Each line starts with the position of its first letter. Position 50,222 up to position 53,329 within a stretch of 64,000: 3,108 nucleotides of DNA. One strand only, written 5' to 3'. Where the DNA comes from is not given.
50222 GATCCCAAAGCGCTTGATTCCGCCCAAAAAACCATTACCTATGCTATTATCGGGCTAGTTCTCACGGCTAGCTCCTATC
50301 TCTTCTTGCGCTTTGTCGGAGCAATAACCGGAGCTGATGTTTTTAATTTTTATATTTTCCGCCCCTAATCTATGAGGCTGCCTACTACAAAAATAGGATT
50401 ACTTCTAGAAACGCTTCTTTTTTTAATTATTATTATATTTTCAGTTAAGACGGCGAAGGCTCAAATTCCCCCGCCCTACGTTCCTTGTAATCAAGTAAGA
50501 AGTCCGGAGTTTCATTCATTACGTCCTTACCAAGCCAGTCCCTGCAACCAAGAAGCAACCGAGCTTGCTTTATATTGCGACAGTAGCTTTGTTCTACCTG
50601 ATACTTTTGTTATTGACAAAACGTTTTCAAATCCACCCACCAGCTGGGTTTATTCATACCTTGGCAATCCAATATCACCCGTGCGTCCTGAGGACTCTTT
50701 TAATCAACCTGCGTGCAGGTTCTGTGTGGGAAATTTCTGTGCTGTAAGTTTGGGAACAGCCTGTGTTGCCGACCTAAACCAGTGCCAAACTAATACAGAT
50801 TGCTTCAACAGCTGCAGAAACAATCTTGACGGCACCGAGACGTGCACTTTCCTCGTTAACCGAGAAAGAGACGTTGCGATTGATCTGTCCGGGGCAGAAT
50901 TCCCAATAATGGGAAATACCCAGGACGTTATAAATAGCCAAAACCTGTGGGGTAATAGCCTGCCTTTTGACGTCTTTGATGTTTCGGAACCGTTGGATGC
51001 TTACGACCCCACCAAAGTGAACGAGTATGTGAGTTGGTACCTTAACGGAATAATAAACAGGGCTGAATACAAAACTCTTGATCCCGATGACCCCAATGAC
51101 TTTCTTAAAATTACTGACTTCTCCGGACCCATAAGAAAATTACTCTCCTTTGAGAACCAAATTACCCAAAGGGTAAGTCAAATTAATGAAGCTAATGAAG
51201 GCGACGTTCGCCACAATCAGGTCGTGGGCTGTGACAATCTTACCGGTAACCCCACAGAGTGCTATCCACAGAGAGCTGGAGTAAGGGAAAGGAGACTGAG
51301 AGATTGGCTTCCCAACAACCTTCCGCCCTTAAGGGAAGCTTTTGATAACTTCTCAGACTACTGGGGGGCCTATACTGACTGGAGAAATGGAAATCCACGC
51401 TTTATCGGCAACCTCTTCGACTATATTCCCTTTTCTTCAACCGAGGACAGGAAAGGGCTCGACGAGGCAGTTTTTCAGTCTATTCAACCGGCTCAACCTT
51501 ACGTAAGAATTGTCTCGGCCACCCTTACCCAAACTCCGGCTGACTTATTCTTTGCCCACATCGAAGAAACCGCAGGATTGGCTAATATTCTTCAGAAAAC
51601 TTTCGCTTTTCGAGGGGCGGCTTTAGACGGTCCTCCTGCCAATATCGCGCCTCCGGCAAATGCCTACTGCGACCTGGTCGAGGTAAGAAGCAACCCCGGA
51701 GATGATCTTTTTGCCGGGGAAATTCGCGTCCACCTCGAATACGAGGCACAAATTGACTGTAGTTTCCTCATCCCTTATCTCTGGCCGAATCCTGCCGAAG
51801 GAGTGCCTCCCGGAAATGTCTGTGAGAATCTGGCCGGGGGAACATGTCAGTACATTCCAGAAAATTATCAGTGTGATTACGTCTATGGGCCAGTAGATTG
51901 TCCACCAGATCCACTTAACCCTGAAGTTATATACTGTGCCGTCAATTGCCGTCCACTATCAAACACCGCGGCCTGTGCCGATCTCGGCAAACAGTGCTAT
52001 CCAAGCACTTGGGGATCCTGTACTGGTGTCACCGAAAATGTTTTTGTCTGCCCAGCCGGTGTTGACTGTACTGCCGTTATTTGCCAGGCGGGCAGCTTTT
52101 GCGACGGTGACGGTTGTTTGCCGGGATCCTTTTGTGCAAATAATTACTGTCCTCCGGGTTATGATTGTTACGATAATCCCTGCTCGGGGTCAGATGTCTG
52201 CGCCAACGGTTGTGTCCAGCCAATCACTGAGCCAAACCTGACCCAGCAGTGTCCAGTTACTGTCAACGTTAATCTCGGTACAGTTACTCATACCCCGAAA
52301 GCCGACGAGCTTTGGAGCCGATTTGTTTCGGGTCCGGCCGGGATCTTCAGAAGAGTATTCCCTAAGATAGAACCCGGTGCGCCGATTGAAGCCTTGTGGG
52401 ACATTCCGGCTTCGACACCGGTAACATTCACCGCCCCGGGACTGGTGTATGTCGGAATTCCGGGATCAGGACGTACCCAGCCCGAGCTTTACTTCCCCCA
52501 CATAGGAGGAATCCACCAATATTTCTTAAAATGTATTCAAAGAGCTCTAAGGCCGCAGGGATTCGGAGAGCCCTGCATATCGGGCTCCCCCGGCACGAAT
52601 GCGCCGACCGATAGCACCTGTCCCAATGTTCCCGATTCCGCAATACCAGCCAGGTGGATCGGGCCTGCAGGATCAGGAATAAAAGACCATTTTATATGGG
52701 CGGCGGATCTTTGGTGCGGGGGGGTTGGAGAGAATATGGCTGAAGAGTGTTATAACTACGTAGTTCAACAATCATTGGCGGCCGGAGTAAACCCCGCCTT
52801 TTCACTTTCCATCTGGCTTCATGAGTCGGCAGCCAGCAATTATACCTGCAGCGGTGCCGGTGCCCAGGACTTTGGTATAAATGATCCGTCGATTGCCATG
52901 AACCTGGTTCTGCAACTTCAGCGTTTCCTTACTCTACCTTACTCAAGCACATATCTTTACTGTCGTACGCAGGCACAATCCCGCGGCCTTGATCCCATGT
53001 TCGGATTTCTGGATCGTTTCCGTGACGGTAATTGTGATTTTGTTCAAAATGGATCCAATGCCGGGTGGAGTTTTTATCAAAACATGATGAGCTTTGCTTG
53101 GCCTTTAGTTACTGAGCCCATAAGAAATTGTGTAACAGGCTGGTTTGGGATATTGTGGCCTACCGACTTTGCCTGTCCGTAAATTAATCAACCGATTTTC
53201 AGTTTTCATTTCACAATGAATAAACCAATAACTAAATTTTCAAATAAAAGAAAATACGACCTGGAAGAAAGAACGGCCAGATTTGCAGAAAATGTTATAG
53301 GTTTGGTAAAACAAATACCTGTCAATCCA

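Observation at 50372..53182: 936-aa Cys-rich secreted protein with lysozyme/SLT-like C-terminus directly after the pilin array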

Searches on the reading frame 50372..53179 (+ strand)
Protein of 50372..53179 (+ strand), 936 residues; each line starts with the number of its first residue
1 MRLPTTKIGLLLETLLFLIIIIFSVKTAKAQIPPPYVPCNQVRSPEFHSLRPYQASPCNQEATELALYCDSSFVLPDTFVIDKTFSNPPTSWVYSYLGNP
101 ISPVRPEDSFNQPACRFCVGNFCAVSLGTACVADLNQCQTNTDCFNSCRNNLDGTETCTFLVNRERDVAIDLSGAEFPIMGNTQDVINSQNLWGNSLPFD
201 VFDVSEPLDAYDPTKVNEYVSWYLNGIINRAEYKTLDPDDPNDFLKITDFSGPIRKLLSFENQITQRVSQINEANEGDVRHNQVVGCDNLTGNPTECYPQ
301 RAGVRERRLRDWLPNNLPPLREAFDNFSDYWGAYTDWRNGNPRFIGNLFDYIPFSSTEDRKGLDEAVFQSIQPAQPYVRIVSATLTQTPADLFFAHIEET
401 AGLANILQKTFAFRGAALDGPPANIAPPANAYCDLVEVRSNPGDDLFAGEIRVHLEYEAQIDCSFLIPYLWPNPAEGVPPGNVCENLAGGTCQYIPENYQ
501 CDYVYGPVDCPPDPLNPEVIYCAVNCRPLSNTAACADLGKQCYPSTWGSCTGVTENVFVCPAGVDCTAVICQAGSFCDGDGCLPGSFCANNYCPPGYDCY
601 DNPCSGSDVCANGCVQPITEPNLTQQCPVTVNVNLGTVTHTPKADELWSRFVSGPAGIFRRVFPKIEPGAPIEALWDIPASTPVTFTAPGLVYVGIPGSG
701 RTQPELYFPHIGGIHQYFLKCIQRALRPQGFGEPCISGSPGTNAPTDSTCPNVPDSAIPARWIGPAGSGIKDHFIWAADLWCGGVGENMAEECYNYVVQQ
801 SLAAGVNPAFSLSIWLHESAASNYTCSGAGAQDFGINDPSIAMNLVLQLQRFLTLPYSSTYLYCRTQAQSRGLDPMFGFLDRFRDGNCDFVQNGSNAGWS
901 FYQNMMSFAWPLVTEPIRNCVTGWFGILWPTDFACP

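Call 4: search_protein_families(library=pfam, proteins=[window:50372-53179:+], max_evalue=10)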
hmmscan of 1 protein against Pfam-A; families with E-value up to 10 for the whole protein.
window:50372-53179:+ (936 aa): 0 families
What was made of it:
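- On Cys-based metal-binding modules (zinc ribbons, Fe-S, metallothionein): No Pfam hit (call 4).
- On Known extracellular Cys-rich repeat families (EGF, furin-like, TNFR, GCC2_GCC3 and similar): No families at E<=10 (call 4).
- Closest known: VirB1-class T4SS peptidoglycan hydrolases of monoderms. Different: No CHAP, NlpC/P60 or LytM partner domain (call 4).
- No Pfam metal-binding domain even at E<=10 (call 4).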

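Call 5: search_solved_structures(query=window:50372-53179:+, max_evalue=10, show_alignments=2)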
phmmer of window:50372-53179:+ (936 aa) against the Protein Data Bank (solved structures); distinct sequences matched with E-value up to 10: 0.

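Call 7: find_homologous_proteins(query=window:50372-53179:+, max_evalue=0.001)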
Query window:50372-53179:+ (936 aa): 445 proteins with E <= 0.001 among 8000 candidates; the best 120 are listed.
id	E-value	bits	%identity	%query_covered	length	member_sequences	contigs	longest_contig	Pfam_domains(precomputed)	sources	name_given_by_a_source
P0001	0.0e+0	2255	100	100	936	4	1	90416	-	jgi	-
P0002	0.0e+0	1478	70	98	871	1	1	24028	-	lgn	-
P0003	0.0e+0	1440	68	97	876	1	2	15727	-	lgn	-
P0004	0.0e+0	1387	67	100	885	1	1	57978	-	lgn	-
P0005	0.0e+0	1285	62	99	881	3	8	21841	-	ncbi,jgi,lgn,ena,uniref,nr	ncbi:hypothetical protein A2955_02555 [Candidatus Woesebacteria bacterium RIFCSPLOWO2_01_FULL_37_19]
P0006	0.0e+0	1134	58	95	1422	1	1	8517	-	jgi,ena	-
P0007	1.2e-195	671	41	100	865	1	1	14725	-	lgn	-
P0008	7.8e-190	651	42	96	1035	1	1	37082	-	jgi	jgi:hypothetical protein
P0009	2.2e-189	650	41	99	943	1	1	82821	-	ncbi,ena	-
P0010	7.4e-183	628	41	97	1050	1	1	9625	-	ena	-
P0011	5.0e-181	622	39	98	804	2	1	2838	-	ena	-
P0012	2.2e-177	610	42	97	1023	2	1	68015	-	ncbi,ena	-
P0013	1.1e-176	608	44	76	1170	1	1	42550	PF18896.6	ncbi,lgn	-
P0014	1.6e-175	604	38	56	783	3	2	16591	-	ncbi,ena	-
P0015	1.0e-174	601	49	39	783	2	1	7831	-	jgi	-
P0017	1.3e-171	591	43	75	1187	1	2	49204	PF18896.6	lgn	-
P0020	7.3e-160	552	48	37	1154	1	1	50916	-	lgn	-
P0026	1.3e-150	522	40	77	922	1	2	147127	PF18896.6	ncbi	-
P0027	1.5e-150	521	36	52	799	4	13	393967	-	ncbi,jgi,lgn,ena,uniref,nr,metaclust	ncbi:hypothetical protein A2V97_03470 [Candidatus Woesebacteria bacterium RBG_16_42_24]|uniref:Uncha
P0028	1.9e-150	521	42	77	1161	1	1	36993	PF09992.15,PF18896.6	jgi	jgi:hypothetical protein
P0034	3.1e-145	504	43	75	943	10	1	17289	PF18896.6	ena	-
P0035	7.0e-142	493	41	76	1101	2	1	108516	PF18896.6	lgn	-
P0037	2.1e-140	488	41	75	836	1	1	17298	PF18896.6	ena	-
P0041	3.7e-138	480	40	75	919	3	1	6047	PF18896.6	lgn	-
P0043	6.5e-137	476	41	76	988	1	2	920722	PF18896.6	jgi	jgi:hypothetical protein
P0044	1.7e-134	468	39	78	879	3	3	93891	PF18896.6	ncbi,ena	-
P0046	1.3e-132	462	38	65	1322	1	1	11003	PF18896.6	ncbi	-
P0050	1.1e-131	459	41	77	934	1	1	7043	PF18896.6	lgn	-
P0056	9.5e-129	449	40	77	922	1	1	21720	PF18896.6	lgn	-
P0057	3.8e-128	447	37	90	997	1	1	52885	PF18896.6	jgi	jgi:hypothetical protein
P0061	2.0e-126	442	40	76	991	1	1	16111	PF18896.6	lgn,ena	-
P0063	6.1e-126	440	40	75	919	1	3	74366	PF18896.6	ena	-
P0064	7.2e-126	440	40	70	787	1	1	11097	PF18896.6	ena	-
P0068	1.1e-124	436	41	53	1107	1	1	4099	PF18896.6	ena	-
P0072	4.6e-123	430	39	75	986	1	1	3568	PF18896.6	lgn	-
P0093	2.6e-115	405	33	71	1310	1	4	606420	PF09992.15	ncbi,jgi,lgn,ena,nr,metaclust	ncbi:MAG TPA: phosphodiester glycosidase family protein [Patescibacteria group bacterium]|nr:phospho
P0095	1.3e-113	399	37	47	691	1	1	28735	PF18896.6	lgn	-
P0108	9.6e-108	380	34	80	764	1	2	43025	PF18896.6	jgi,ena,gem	-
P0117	4.7e-105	371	36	77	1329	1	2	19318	-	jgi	jgi:hypothetical protein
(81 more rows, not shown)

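Call 8: search_protein_families(library=pfam, proteins=[P0013, P0017, P0028, P0026, P0093, P0005, P0006, P0108], max_evalue=0.1)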
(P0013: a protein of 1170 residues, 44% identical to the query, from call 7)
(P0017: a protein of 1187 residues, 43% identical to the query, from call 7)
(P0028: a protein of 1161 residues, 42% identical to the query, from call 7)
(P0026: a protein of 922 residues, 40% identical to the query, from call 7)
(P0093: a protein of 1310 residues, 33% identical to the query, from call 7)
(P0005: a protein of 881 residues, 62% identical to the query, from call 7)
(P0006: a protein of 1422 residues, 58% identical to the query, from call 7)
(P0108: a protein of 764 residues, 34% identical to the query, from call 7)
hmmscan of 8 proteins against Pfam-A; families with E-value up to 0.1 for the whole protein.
P0013 (1170 aa): 1 family
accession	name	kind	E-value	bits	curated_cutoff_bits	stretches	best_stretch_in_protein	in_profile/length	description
PF18896.5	SLT_3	-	6.9e-07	30.1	27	1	1052-1154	8-88/89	Lysozyme like domain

P0017 (1187 aa): 1 family
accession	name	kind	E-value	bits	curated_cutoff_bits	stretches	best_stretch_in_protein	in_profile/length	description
PF18896.5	SLT_3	-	7.8e-13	49.1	27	1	1066-1171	5-88/89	Lysozyme like domain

P0028 (1161 aa): 2 families
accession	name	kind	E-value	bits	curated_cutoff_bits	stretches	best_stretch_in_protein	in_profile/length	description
PF09992.14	NAGPA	-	1.1e-19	71.7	25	1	95-262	2-168/169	Phosphodiester glycosidase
PF18896.5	SLT_3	-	1.7e-08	35.3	27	1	1021-1087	6-72/89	Lysozyme like domain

P0026 (922 aa): 1 family
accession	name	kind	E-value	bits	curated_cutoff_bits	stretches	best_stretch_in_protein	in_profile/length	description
PF18896.5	SLT_3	-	4.5e-08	33.9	27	1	802-906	8-88/89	Lysozyme like domain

P0093 (1310 aa): 1 family
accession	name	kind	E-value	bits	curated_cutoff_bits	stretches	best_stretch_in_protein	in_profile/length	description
PF09992.14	NAGPA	-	1.1e-26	94.5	25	1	97-281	3-168/169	Phosphodiester glycosidase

P0005 (881 aa): 1 family
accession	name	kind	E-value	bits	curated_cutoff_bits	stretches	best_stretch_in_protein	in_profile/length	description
PF06253.16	MTTB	-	0.075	11.5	25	0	773-803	305-335/500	Trimethylamine methyltransferase (MTTB)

P0006 (1422 aa): 0 families

P0108 (764 aa): 1 family
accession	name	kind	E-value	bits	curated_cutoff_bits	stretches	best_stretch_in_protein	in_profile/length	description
PF18896.5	SLT_3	-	6.6e-07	30.1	27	1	656-746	20-89/89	Lysozyme like domain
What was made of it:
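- Some homologues add NAGPA (phosphodiester glycosidase) domains (call 8).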

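Call 34: find_encoding_contigs(protein=P0027, flank=10000, max_places=2)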
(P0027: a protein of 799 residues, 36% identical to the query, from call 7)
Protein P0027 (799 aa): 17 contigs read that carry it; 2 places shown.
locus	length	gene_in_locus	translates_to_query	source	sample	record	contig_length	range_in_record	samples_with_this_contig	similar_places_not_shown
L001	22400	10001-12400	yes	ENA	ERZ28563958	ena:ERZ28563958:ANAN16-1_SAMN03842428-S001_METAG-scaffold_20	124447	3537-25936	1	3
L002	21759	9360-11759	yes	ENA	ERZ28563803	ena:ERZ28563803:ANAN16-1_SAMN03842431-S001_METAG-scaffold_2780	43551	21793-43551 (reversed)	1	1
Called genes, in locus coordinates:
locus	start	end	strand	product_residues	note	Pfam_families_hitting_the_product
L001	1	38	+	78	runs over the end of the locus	PF01541:GIY-YIG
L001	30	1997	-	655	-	-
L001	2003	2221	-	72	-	PF18901:DUF5657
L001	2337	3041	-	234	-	PF03703:bPH_2 (faint)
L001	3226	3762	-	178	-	-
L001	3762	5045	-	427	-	-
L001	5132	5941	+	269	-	PF18895:T4SS_pilin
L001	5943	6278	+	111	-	PF18895:T4SS_pilin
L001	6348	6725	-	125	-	PF05635:23S_rRNA_IVP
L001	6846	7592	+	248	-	PF01255:Prenyltransf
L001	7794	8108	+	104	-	PF18895:T4SS_pilin (weak)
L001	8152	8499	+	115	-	-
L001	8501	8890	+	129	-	-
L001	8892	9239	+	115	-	PF18895:T4SS_pilin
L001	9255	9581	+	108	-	PF18895:T4SS_pilin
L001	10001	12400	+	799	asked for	-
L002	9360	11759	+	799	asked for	-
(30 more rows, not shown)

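Call 35: find_encoding_contigs(protein=P0013, flank=10000, max_places=2)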
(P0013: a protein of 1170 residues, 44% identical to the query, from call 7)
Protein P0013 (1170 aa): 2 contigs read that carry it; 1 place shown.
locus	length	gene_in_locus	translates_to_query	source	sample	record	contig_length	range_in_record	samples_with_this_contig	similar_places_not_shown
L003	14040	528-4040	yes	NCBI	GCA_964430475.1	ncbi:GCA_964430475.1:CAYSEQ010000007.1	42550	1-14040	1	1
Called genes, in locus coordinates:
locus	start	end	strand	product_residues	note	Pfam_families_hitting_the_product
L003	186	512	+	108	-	PF18895:T4SS_pilin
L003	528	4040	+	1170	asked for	PF18896:SLT_3 (weak)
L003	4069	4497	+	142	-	-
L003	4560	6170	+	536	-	-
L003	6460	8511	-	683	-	-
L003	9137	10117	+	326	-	-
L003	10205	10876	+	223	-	PF26593:TraC-like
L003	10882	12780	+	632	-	PF01935:DUF87, PF12846:AAA_10, PF19044:P-loop_TraG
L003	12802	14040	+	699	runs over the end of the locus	PF01551:Peptidase_M23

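Call 36: find_encoding_contigs(protein=P0093, flank=10000, max_places=2)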
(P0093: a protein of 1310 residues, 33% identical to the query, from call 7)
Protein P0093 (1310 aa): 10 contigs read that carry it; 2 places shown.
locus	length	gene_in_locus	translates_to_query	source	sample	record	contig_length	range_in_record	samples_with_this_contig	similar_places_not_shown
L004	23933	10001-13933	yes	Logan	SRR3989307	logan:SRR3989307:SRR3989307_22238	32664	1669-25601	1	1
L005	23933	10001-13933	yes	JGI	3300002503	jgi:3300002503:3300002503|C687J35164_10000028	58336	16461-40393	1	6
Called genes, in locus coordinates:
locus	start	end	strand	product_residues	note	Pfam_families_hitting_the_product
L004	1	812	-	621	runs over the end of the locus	-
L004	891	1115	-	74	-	PF18901:DUF5657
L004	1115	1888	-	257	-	-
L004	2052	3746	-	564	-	PF08486:SpoIID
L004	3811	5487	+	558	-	-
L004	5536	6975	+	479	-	PF18895:T4SS_pilin (weak)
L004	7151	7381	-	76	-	-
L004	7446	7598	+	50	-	-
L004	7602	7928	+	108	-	-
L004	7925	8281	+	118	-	-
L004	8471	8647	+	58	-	-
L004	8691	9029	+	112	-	PF18895:T4SS_pilin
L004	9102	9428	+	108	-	PF18895:T4SS_pilin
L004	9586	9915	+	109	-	PF18895:T4SS_pilin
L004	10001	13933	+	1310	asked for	PF09992:NAGPA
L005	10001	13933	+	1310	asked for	PF09992:NAGPA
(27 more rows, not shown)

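Call 45: predict_structure(alignment_id=A2)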
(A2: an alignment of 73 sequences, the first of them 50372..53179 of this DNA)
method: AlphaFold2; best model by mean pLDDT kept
length: 936 residues; sequences in the alignment: 73
mean_pLDDT: 86.0   pTM: 0.69
mean pLDDT of the five models: 86.0, 85.4, 83.9, 83.2, 82.6
residues with pLDDT >= 90: 520; 70-90: 283; 50-70: 109; < 50: 24
segments of 3 or more residues with pLDDT < 50: 1-3, 24-27, 199-203, 741-747
pLDDT, mean of each block of 10 residues (from residue 1): 58 78 55 91 94 95 88 88 96 97 91 94 91 92 96 97 92 93 92 58 57 88 93 92 91 93 96 95 96 91 96 96 96 96 93 96 87 70 92 97 95 87 63 70 92 93 97 95 96 91 94 84 93 81 85 71 60 66 62 55 63 91 95 89 96 93 86 88 80 66 86 94 76 74 49 83 81 94 86 94 88 96 86 85 86 84 88 94 93 95 95 87 85 79
secondary structure, 60 per line:
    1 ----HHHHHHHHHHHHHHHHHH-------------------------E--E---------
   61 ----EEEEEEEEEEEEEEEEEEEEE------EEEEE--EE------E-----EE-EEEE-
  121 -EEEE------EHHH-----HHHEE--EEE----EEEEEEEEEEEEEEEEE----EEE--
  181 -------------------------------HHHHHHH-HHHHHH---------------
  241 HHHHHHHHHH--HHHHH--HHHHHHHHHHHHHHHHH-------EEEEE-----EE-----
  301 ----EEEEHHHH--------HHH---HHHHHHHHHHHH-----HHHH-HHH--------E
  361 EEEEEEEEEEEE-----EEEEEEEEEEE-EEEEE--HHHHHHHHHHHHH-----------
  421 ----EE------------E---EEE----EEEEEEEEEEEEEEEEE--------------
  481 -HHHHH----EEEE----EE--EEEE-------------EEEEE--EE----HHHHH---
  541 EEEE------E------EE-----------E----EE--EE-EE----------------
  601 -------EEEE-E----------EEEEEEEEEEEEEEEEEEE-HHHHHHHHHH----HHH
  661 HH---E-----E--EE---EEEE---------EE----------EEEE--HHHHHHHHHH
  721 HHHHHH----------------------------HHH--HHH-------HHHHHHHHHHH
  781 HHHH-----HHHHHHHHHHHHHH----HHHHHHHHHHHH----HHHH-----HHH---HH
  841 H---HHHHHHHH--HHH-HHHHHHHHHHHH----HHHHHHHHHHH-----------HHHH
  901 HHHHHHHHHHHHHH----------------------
elements in order (helices of 4 or more, strands of 3 or more residues): H5-22 E65-85 E92-96 E116-119 E122-125 E148-150 E155-171 E176-178 H212-218 H220-225 H241-250 H253-257 H260-276 E284-288 E305-308 H309-312 H327-338 H344-347 E360-372 E378-388 E390-394 H397-409 E443-445 E450-466 H482-486 E491-494 E503-506 E520-524 H533-537 E541-544 E608-611 E624-642 H644-653 H658-662 E680-683 E705-708 H711-726 H770-784 H790-803 H808-819 H824-827 H845-852 H859-870 H875-885 H897-914
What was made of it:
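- On Lysozyme-like superfamily (GH23 SLT / goose-type lysozyme; GH73): E818-S819 lies at the end of helix 808-819 (call 45).
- Glu818 is at the C-terminal end of helix 808-819 (call 45).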
